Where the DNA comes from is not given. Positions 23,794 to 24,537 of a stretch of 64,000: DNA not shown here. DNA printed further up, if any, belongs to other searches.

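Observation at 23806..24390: ComK-family competence regulator inserted between dnaN and recF, flanked by DnaA-box-like motifs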

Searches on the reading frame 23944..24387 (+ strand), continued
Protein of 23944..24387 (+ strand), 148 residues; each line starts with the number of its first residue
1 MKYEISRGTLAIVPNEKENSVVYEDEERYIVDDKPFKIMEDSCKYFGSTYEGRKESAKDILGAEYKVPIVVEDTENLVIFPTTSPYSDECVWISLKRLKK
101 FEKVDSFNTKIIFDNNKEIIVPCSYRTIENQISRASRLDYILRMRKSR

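Call 72: find_homologous_proteins(query=A2, max_evalue=0.00001)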
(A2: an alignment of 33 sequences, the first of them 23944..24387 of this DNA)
Query A2 (33 sequences) (148 aa, profile of the alignment): 2065 proteins with E <= 0.00001 among 2949 candidates; the best 120 are listed.
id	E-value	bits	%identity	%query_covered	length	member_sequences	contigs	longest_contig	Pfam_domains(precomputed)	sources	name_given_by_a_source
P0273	1.4e-59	218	44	98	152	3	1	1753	PF06338.18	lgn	-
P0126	1.5e-59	218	44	98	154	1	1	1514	PF06338.18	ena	-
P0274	2.2e-59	217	47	98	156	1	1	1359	PF06338.18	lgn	-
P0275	2.5e-59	217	47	100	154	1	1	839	PF06338.18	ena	-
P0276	3.5e-59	217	47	98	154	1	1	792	PF06338.18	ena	-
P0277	4.8e-59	216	45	98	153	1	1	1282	PF06338.18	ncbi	-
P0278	5.3e-59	216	72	99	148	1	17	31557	PF06338.18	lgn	-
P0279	5.4e-59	216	42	99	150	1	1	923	PF06338.18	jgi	-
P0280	6.0e-59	216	42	98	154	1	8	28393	PF06338.18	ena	-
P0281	6.2e-59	216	41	98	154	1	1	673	PF06338.18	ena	-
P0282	6.3e-59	216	42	99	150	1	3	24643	PF06338.18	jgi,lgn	-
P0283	6.6e-59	216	44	100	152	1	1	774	PF06338.18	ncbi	-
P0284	7.4e-59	216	61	99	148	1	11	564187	PF06338.18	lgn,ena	-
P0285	7.5e-59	216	41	100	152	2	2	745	PF06338.18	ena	-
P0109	8.9e-59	215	78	100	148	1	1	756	PF06338.18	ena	-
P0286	1.0e-58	215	41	98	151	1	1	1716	PF06338.18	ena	-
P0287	1.2e-58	215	41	100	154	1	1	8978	PF06338.18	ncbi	-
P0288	1.2e-58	215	41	100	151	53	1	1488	PF06338.18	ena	-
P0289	1.2e-58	215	44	98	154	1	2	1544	PF06338.18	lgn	-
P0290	1.3e-58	215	43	98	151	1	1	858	PF06338.18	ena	-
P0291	1.3e-58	215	42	98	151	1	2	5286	PF06338.18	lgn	-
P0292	1.3e-58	215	41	100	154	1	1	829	PF06338.18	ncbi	-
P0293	1.3e-58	215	44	98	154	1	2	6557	PF06338.18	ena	-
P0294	1.4e-58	215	76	100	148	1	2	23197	PF06338.18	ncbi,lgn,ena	-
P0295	1.4e-58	215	45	98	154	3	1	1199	PF06338.18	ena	-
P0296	1.5e-58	215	43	99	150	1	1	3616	PF06338.18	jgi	jgi:competence protein ComK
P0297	1.6e-58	215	42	98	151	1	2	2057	PF06338.18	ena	-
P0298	1.6e-58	215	43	98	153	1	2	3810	PF06338.18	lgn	-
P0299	1.7e-58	215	42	100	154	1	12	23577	PF06338.18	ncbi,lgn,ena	-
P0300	1.7e-58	215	77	100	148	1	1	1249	PF06338.18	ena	-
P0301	1.8e-58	214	40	100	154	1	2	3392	PF06338.18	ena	-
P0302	1.9e-58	214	41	100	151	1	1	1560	PF06338.18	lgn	-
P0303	2.1e-58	214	76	99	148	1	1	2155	PF06338.18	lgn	-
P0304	2.2e-58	214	41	100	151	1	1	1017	PF06338.18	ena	-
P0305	2.2e-58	214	74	100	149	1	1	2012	PF06338.18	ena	-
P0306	2.2e-58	214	78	100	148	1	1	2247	PF06338.18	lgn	-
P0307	2.3e-58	214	41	100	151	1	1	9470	PF06338.18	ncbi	-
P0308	2.3e-58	214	73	99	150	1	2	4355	PF06338.18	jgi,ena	-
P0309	2.5e-58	214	44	98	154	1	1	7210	PF06338.18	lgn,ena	-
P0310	2.5e-58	214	69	99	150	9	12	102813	PF06338.18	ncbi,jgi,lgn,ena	-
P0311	2.5e-58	214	78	99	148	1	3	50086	PF06338.18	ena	-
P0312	2.5e-58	214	75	99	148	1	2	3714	PF06338.18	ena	-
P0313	2.7e-58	214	42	100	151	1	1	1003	PF06338.18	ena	-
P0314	2.8e-58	214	43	98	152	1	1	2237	PF06338.18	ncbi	-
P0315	2.9e-58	214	41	100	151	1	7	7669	PF06338.18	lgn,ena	-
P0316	3.0e-58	214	74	100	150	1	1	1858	PF06338.18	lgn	-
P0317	3.5e-58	214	44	98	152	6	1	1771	PF06338.18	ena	-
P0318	3.7e-58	213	41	100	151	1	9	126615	PF06338.18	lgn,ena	-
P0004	3.7e-58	213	99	100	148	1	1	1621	PF06338.18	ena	-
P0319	3.8e-58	213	64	99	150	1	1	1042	PF06338.18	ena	-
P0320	3.8e-58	213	77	99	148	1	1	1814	PF06338.18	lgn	-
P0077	3.8e-58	213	78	100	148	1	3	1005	PF06338.18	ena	-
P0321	3.9e-58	213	41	100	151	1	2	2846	PF06338.18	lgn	-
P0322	4.1e-58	213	77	99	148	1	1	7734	PF06338.18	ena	-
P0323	4.2e-58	213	79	99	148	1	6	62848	PF06338.18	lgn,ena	-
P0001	4.3e-58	213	100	100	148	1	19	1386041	PF06338.18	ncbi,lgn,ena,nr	ncbi:MAG: competence protein ComK [Bacilli bacterium]|nr:competence protein ComK [Bacilli bacterium]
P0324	4.5e-58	213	41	100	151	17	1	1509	PF06338.18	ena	-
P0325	4.6e-58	213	78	100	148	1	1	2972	PF06338.18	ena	-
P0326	4.6e-58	213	41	100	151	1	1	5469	PF06338.18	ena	-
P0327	4.7e-58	213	43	98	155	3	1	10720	PF06338.18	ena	-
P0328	4.8e-58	213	45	98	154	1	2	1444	PF06338.18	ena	-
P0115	4.9e-58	213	78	100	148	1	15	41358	PF06338.18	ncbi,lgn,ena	-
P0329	4.9e-58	213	48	98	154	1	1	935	PF06338.18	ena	-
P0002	5.0e-58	213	99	100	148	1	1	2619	PF06338.18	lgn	-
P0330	5.0e-58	213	40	100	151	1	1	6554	PF06338.18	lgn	-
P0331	5.1e-58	213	43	100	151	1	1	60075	PF06338.18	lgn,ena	-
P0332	5.2e-58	213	77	100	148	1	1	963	PF06338.18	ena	-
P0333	5.3e-58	213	48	99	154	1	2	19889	PF06338.18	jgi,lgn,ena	-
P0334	5.3e-58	213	42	98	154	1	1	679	PF06338.18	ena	-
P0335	5.4e-58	213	77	99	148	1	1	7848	PF06338.18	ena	-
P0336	5.4e-58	213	41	100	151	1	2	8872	PF06338.18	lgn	-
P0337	5.5e-58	213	72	100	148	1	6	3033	PF06338.18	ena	-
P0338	5.6e-58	213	80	99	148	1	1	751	PF06338.18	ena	-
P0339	5.6e-58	213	40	100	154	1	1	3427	PF06338.18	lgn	-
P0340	5.7e-58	213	41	99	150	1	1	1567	PF06338.18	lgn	-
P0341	5.7e-58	213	41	100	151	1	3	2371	PF06338.18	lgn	-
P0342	5.7e-58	213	75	99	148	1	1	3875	PF06338.18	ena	-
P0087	5.8e-58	213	78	100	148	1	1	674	PF06338.18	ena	-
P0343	5.8e-58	213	44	98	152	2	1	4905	PF06338.18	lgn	-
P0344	6.0e-58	213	72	100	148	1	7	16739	PF06338.18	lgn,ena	-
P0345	6.0e-58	213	47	98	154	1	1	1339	PF06338.18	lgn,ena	-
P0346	6.1e-58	213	43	100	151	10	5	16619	PF06338.18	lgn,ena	-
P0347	6.2e-58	213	41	100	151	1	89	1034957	PF06338.18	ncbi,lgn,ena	-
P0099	6.3e-58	213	78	100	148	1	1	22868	PF06338.18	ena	-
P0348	6.8e-58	213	41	98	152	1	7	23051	PF06338.18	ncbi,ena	-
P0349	6.8e-58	213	45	98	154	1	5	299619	PF06338.18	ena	-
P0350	6.8e-58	213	52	98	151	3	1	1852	PF06338.18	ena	-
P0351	6.9e-58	213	41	100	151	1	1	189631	PF06338.18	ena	-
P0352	6.9e-58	213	76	99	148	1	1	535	PF06338.18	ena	-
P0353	7.0e-58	213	43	98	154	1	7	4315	PF06338.18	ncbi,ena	-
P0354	7.0e-58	213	40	100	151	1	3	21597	PF06338.18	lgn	-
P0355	7.1e-58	213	70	99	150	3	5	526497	PF06338.18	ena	-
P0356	7.3e-58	212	78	99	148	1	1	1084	PF06338.18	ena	-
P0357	7.3e-58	212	44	100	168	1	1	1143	PF06338.18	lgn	-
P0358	7.3e-58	212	80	99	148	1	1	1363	PF06338.18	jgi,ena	jgi:competence protein ComK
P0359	7.3e-58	212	45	98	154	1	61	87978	PF06338.18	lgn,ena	-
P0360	7.4e-58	212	76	99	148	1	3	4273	PF06338.18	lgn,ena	-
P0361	7.5e-58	212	42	98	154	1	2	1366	PF06338.18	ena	-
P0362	7.6e-58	212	40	100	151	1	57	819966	PF06338.18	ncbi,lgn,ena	-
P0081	7.7e-58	212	79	100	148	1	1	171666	PF06338.18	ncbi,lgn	-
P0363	7.8e-58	212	72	99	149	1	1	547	PF06338.18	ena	-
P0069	7.9e-58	212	82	100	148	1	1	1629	PF06338.18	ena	-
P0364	7.9e-58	212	40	100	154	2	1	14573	PF06338.18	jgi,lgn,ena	-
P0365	7.9e-58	212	79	99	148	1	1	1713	PF06338.18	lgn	-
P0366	7.9e-58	212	45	100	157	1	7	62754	PF06338.18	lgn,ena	-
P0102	8.0e-58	212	78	100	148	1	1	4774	PF06338.18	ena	-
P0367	8.1e-58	212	57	99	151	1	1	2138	PF06338.18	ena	-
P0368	8.2e-58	212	41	100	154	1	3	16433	PF06338.18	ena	-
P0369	8.3e-58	212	80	99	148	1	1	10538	PF06338.18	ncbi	-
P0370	8.5e-58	212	43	98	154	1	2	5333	PF06338.18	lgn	-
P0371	8.5e-58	212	73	99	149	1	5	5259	PF06338.18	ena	-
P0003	8.7e-58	212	99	100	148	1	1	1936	PF06338.18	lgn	-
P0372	8.9e-58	212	72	100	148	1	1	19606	PF06338.18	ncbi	-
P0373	8.9e-58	212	72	99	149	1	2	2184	PF06338.18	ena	-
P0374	9.0e-58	212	46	98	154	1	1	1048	PF06338.18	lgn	-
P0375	9.0e-58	212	41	100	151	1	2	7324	PF06338.18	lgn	-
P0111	9.0e-58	212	77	100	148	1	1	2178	PF06338.18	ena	-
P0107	9.0e-58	212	77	100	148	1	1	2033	PF06338.18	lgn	-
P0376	9.0e-58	212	76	99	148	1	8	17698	PF06338.18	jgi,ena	jgi:competence protein ComK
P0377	9.0e-58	212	41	98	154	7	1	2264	PF06338.18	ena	-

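Call 73: find_encoding_contigs(protein=P0347, flank=4000, max_places=1)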
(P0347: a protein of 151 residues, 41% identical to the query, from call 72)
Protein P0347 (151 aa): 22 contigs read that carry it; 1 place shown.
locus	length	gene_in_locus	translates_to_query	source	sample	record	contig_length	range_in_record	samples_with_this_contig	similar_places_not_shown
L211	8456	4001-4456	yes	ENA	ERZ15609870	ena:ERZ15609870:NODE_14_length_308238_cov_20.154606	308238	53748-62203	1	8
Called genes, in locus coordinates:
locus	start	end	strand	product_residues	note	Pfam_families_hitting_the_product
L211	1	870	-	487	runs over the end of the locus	-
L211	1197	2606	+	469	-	PF11638:DnaA_N, PF00308:Bac_DnaA, PF08299:Bac_DnaA_C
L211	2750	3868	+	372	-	PF00712:DNA_pol3_beta, PF02767:DNA_pol3_beta_2, PF02768:DNA_pol3_beta_3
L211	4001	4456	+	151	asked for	PF06338:ComK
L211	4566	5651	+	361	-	PF02463:SMC_N, PF13304:AAA_21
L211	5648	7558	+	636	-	PF02518:HATPase_c, PF00204:DNA_gyraseB, PF01751:Toprim, PF00986:DNA_gyraseB_C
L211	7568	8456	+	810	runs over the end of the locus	PF00521:DNA_topoisoIV, PF03989:DNA_gyraseA_C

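Call 74: find_encoding_contigs(protein=P0349, flank=4000, max_places=1)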
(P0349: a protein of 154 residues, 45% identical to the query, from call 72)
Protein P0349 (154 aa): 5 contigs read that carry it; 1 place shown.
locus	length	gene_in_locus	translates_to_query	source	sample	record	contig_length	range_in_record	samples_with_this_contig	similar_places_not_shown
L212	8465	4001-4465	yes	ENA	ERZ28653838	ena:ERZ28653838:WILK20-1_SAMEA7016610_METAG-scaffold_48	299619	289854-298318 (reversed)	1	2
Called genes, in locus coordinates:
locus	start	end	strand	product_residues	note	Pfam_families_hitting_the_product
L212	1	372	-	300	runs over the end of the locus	PF02096:60KD_IMP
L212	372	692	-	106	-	PF00825:Ribonuclease_P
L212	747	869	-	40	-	PF00468:Ribosomal_L34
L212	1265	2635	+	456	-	PF11638:DnaA_N, PF00308:Bac_DnaA, PF08299:Bac_DnaA_C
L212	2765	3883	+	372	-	PF00712:DNA_pol3_beta, PF02767:DNA_pol3_beta_2, PF02768:DNA_pol3_beta_3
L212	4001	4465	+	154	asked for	PF06338:ComK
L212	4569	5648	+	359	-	PF02463:SMC_N, PF13175:AAA_15 (weak), PF13304:AAA_21 (faint)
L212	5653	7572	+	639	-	PF02518:HATPase_c, PF00204:DNA_gyraseB, PF01751:Toprim, PF00986:DNA_gyraseB_C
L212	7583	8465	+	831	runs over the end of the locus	PF00521:DNA_topoisoIV, PF03989:DNA_gyraseA_C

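Call 75: find_encoding_contigs(protein=P0366, flank=4000, max_places=1)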
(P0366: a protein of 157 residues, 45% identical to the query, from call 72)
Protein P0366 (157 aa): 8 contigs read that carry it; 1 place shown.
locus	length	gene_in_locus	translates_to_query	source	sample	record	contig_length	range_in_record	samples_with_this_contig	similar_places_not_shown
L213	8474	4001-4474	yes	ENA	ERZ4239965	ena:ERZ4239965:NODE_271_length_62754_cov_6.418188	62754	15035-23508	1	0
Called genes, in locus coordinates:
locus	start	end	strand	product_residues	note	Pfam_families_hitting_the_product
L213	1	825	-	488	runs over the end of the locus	-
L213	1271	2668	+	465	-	PF11638:DnaA_N, PF00308:Bac_DnaA, PF01637:ATPase_2 (weak), PF08299:Bac_DnaA_C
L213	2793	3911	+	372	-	PF00712:DNA_pol3_beta, PF02767:DNA_pol3_beta_2, PF02768:DNA_pol3_beta_3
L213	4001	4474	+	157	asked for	PF06338:ComK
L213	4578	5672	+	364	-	PF02463:SMC_N, PF13175:AAA_15 (faint), PF13476:AAA_23 (faint)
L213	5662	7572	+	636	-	PF02518:HATPase_c, PF00204:DNA_gyraseB, PF01751:Toprim, PF00986:DNA_gyraseB_C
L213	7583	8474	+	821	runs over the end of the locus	PF00521:DNA_topoisoIV, PF03989:DNA_gyraseA_C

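Call 87: predict_structure(alignment_id=A5)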
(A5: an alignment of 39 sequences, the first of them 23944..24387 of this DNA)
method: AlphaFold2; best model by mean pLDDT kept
length: 148 residues; sequences in the alignment: 39
mean_pLDDT: 94.7   pTM: 0.89
mean pLDDT of the five models: 94.7, 94.3, 93.1, 92.5, 92.2
residues with pLDDT >= 90: 131; 70-90: 16; 50-70: 1; < 50: 0
segments of 3 or more residues with pLDDT < 50: none
pLDDT, mean of each block of 10 residues (from residue 1): 90 92 94 96 96 96 92 93 94 98 98 97 97 97 89
secondary structure, 60 per line:
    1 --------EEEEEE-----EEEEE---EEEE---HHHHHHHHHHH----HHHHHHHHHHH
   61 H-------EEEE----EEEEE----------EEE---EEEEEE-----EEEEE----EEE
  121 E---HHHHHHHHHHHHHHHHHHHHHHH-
elements in order: E9-14 E20-24 E28-31 H35-45 H50-61 E69-72 E77-81 E92-94 E98-103 E109-113 E118-121 H125-147

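Call 89: fold_search(model_id=the predicted structure, library=pdb)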
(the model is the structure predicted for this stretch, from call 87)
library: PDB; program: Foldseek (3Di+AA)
matches with E <= 10: 878; with E <= 0.001: 0
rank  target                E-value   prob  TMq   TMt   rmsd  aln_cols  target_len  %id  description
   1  3d6w_B                1.4e-02  1.00  0.43  0.55   5.3       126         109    8  LytTr DNA-binding domain of putative methyl-accepting/DNA response regulator from Bacillus cereus. (released 2008-07-15)
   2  3d6w_A                1.8e-02  1.00  0.38  0.50   6.4       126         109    9  LytTr DNA-binding domain of putative methyl-accepting/DNA response regulator from Bacillus cereus. (released 2008-07-15)
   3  3gyo                  4.1e-02  0.35  0.28  0.21  10.1       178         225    7  Se-Met Rtt106p (released 2009-12-08)
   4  4xqn_A                4.6e-02  0.99  0.40  0.58   6.0       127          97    7  Crystal structure of AgrA LytTR domain in complex with promoters (released 2016-04-06)
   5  1k0g_A                5.8e-02  0.33  0.25  0.11  17.0       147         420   10  THE CRYSTAL STRUCTURE OF AMINODEOXYCHORISMATE SYNTHASE FROM PHOSPHATE GROWN CRYSTALS (released 2002-02-27)
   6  1k0g_B                6.2e-02  0.21  0.23  0.10  18.0       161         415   10  THE CRYSTAL STRUCTURE OF AMINODEOXYCHORISMATE SYNTHASE FROM PHOSPHATE GROWN CRYSTALS (released 2002-02-27)
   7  4cbv_A                1.0e-01  0.96  0.41  0.26   5.2       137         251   12  X-ray structure of full-length ComE from Streptococcus pneumoniae. (released 2014-02-12)
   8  3tvv_A                1.0e-01  0.60  0.29  0.20   7.6       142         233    8  Structure of the tandem PH domains of Rtt106 (residues 68-315) (released 2012-02-01)
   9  5lq4_B                1.1e-01  0.08  0.15  0.08  13.6       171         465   10  The Structure of ThcOx, the First Oxidase Protein from the Cyanobactin Pathways (released 2016-11-09)
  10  4xqj_A                1.2e-01  0.96  0.36  0.52   6.5       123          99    6  Crystal structure of AgrA LytTR domain in complex with promoters (released 2016-04-06)
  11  2d11_A                1.2e-01  0.54  0.30  0.18   9.8       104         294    6  Crystal structure of the Radixin FERM domain complexed with the NHERF-2 C-terminal tail peptide (released 2006-07-18)
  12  3to1_A                1.2e-01  0.23  0.26  0.20  11.2       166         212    7  Two surfaces on Rtt106 mediate histone binding and chaperone activity (released 2011-12-21)
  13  1k0e_B                1.2e-01  0.21  0.25  0.10  16.9       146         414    9  THE CRYSTAL STRUCTURE OF AMINODEOXYCHORISMATE SYNTHASE FROM FORMATE GROWN CRYSTALS (released 2002-02-27)
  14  4g4k_A                1.3e-01  0.97  0.41  0.58   4.8       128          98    8  Structure of the Staphylococcus aureus AgrA LytTR Domain (released 2012-12-19)
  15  4xqj_D                1.4e-01  0.95  0.36  0.52   6.5       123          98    6  Crystal structure of AgrA LytTR domain in complex with promoters (released 2016-04-06)
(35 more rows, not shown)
